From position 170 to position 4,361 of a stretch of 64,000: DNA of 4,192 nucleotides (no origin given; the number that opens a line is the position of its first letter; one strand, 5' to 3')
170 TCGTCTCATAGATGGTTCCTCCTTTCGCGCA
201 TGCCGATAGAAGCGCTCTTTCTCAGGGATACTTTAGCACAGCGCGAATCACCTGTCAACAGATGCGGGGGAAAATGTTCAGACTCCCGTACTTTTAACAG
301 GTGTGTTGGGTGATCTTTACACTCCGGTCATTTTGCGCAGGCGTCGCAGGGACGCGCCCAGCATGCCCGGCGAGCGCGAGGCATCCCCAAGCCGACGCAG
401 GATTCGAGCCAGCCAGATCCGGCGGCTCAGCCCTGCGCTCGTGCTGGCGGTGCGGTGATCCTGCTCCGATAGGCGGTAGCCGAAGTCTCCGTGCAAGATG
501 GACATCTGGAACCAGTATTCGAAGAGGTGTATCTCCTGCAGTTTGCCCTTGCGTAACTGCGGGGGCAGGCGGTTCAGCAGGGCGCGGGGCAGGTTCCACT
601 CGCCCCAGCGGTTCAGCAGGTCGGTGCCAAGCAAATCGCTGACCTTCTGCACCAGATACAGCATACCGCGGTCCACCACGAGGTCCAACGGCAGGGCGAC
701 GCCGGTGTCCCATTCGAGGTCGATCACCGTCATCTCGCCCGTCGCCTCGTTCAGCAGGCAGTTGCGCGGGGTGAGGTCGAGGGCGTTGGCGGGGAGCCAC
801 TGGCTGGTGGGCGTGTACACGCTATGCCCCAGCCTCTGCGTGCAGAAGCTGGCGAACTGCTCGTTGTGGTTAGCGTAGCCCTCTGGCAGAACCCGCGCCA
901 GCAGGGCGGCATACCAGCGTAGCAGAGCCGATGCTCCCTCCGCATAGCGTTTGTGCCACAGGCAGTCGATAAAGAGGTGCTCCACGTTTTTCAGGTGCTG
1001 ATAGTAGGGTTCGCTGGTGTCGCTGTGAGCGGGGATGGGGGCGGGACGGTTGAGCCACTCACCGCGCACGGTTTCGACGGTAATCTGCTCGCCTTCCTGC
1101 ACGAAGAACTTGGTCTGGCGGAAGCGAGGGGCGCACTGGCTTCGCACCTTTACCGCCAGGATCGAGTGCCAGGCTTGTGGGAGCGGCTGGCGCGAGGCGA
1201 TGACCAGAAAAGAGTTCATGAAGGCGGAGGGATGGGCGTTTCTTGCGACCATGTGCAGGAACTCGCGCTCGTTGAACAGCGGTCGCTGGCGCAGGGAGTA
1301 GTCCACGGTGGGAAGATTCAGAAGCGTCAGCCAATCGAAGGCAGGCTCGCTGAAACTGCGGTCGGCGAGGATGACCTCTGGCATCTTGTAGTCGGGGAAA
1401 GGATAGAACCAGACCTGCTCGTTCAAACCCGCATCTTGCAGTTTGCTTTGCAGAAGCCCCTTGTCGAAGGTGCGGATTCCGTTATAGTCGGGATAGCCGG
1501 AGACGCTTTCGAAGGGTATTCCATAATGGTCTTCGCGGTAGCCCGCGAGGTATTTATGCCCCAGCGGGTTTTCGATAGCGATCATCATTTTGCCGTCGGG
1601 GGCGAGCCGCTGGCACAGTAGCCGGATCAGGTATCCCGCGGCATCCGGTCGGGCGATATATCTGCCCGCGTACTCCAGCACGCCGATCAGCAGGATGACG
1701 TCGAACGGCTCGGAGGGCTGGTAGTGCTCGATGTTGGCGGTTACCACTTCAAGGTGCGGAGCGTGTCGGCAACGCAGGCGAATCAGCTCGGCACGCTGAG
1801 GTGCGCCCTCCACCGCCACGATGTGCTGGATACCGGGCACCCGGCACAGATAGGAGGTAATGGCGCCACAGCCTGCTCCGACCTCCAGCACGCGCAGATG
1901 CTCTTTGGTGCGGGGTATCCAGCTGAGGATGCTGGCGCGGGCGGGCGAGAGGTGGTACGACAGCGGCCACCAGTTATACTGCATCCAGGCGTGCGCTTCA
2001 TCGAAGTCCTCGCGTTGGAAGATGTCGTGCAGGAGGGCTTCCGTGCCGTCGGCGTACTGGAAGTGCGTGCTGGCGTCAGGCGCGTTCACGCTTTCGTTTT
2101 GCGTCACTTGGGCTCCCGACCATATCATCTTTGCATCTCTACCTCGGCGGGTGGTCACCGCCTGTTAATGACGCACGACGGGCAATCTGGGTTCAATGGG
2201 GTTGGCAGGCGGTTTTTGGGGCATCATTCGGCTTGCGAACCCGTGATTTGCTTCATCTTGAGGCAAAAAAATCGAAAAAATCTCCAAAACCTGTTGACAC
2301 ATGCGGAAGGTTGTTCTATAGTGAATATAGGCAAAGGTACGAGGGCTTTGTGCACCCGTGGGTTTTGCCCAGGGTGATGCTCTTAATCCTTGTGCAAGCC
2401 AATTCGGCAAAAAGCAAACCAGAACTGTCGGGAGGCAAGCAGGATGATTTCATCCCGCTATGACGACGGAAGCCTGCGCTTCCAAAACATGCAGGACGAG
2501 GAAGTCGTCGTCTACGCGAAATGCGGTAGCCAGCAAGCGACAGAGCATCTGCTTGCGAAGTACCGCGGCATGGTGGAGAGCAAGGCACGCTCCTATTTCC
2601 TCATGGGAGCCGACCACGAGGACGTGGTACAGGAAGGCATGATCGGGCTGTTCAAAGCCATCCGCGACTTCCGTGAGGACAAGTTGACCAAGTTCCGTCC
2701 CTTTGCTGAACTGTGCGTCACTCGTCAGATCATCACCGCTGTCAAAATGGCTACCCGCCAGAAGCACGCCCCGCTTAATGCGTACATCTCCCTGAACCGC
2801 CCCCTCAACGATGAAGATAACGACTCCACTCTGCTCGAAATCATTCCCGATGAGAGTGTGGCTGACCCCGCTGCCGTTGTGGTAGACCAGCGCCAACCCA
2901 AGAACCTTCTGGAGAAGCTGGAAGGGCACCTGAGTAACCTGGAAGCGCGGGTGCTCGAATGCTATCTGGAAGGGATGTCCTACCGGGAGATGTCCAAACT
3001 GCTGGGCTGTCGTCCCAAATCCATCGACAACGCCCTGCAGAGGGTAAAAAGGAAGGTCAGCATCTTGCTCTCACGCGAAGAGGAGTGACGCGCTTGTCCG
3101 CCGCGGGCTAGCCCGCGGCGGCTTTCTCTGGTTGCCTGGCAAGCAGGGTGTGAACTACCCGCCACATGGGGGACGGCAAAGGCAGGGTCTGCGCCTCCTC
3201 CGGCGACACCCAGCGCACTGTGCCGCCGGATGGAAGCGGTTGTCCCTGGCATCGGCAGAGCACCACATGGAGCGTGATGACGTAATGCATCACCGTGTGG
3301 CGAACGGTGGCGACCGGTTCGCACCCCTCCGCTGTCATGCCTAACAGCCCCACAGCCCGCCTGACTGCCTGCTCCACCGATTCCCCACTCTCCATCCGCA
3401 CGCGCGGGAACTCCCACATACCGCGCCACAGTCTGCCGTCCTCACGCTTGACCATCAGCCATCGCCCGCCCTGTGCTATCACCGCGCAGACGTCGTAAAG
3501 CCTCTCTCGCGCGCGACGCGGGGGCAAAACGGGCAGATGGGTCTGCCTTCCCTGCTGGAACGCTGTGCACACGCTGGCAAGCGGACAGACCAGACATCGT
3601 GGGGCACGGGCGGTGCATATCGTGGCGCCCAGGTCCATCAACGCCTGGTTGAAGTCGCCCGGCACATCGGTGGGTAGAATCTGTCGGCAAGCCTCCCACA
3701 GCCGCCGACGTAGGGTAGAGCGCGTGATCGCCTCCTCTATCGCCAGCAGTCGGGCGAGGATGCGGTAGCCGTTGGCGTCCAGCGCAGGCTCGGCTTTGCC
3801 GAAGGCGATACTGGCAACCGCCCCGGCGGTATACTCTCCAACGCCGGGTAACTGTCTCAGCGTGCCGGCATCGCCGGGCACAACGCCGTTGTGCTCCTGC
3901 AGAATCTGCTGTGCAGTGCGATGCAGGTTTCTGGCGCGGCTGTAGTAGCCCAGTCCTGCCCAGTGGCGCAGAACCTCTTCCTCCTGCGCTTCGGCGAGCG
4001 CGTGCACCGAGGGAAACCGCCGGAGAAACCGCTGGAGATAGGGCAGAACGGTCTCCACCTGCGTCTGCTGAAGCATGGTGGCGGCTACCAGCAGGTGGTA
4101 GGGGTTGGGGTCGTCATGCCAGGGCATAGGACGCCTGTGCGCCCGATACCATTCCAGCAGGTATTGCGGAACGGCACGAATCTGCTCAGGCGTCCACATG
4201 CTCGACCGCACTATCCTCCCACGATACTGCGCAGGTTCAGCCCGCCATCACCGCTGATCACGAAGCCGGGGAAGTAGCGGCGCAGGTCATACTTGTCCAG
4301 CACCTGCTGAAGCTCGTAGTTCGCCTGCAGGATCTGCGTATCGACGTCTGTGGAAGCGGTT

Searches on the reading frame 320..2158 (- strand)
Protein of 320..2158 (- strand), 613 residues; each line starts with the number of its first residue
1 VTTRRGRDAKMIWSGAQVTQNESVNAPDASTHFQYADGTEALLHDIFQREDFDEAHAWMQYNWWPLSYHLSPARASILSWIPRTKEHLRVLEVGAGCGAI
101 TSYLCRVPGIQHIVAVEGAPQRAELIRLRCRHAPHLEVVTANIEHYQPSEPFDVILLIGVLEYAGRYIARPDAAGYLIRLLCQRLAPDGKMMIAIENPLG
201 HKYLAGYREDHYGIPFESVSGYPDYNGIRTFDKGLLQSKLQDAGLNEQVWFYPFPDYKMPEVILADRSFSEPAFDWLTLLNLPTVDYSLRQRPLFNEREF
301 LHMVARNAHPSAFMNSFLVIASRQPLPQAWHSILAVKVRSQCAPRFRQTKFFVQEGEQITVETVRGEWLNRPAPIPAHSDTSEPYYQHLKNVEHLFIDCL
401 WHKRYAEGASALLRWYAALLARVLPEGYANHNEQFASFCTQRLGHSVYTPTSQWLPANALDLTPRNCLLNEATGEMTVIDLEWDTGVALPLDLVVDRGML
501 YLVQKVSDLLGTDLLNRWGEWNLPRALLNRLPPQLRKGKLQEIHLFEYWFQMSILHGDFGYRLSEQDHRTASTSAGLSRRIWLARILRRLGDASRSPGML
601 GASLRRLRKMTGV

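Call 27: search_protein_families(library=ncbifam, proteins=[window:320-2158:-], max_evalue=0.00001)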
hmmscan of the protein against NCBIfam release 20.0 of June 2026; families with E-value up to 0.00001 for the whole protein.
window:320-2158:- (613 aa): 2 families
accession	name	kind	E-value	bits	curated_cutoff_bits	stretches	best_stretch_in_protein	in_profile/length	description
NF041650.1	nod_mtase_NodS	equivalog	3.5e-08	33.4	300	1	89-193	41-139/190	nodulation methyltransferase NodS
NF000499.2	Erm23S_rRNA_broad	equivalog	4e-07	29.7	212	1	85-155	22-91/244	23S ribosomal RNA methyltransferase Erm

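Call 33: find_encoding_contigs(protein=window:320-2158:-, flank=10000, max_places=4)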
Protein window:320-2158:- (613 aa): no gene with exactly this product is on record in the collection.

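Call 36: find_encoding_contigs(protein=window:320-2128:-, flank=10000, max_places=3)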
Protein window:320-2128:- (603 aa): no gene with exactly this product is on record in the collection.

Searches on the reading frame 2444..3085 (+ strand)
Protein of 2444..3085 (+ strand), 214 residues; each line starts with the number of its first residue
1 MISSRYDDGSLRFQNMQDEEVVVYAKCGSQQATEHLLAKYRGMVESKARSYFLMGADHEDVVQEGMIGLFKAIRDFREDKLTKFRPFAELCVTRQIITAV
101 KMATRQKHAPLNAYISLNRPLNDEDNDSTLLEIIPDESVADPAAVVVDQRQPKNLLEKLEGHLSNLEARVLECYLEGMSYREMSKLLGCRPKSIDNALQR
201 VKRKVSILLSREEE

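Call 42: find_encoding_contigs(protein=window:2444-3085:+, flank=10000, max_places=3)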
Protein window:2444-3085:+ (214 aa): 10 contigs read that carry it; 3 places shown.
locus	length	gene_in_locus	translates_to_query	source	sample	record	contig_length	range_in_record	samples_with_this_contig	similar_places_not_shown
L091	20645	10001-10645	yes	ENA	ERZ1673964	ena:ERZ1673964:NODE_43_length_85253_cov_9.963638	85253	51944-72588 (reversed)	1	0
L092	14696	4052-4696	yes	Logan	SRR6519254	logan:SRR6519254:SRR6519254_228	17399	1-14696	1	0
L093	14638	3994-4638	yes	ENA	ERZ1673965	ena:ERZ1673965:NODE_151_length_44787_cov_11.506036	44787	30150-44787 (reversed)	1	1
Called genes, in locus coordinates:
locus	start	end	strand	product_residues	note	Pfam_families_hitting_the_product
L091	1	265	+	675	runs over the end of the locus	-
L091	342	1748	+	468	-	PF11638:DnaA_N, PF00308:Bac_DnaA, PF08299:Bac_DnaA_C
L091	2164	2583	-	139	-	PF01402:RHH_1 (weak), PF08753:NikR_C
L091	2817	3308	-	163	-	PF13577:SnoaL_4 (weak), PF14534:DUF4440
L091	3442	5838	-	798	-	PF00672:HAMP (faint), PF00015:MCPsignal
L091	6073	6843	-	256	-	PF01048:PNP_UDP_1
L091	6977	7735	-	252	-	PF07589:PEP_exosort_dom (weak)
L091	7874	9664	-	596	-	PF13489:Methyltransf_23 (weak), PF08241:Methyltransf_11 (weak), PF08242:Methyltransf_12 (weak), PF13649:Methyltransf_25 (weak)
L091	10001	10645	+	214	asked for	PF04542:Sigma70_r2, PF08281:Sigma70_r4_2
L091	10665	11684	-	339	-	PF00730:HhH-GPD, PF00293:NUDIX, PF14815:NUDIX_4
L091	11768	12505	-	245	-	-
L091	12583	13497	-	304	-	PF00892:EamA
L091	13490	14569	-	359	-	PF01571:GCV_T, PF08669:GCV_T_C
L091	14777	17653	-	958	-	PF00005:ABC_tran (faint), PF02463:SMC_N (faint), PF13191:AAA_16 (faint), PF13555:AAA_29 (faint), PF20703:nSTAND1 (faint), PF17760:UvrA_inter, PF17755:UvrA_DNA-bind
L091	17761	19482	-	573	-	PF01435:Peptidase_M48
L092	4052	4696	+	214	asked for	PF04542:Sigma70_r2, PF08281:Sigma70_r4_2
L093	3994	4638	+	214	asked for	PF04542:Sigma70_r2, PF08281:Sigma70_r4_2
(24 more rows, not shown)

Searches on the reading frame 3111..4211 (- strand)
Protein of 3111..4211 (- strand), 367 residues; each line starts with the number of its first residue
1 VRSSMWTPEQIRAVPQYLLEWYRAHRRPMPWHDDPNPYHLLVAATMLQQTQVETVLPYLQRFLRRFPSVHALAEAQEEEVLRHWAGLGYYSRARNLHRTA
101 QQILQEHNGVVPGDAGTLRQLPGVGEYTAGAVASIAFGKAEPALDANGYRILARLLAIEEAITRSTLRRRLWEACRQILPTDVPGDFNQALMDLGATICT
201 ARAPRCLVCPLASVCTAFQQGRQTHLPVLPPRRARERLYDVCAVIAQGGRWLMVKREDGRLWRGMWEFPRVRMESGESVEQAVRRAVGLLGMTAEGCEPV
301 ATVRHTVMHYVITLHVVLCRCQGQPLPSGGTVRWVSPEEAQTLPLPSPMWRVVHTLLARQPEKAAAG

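Call 37: find_encoding_contigs(protein=window:3111-4211:-, flank=10000, max_places=3)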
Protein window:3111-4211:- (367 aa): no gene with exactly this product is on record in the collection.

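Call 39: find_encoding_contigs(protein=window:3111-4211:-, flank=10000, max_places=3)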
Protein seq(367 aa) (367 aa): no gene with exactly this product is on record in the collection.

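Call 41: find_encoding_contigs(protein=window:3111-4199:-, flank=10000, max_places=3)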
Protein window:3111-4199:- (363 aa): no gene with exactly this product is on record in the collection.
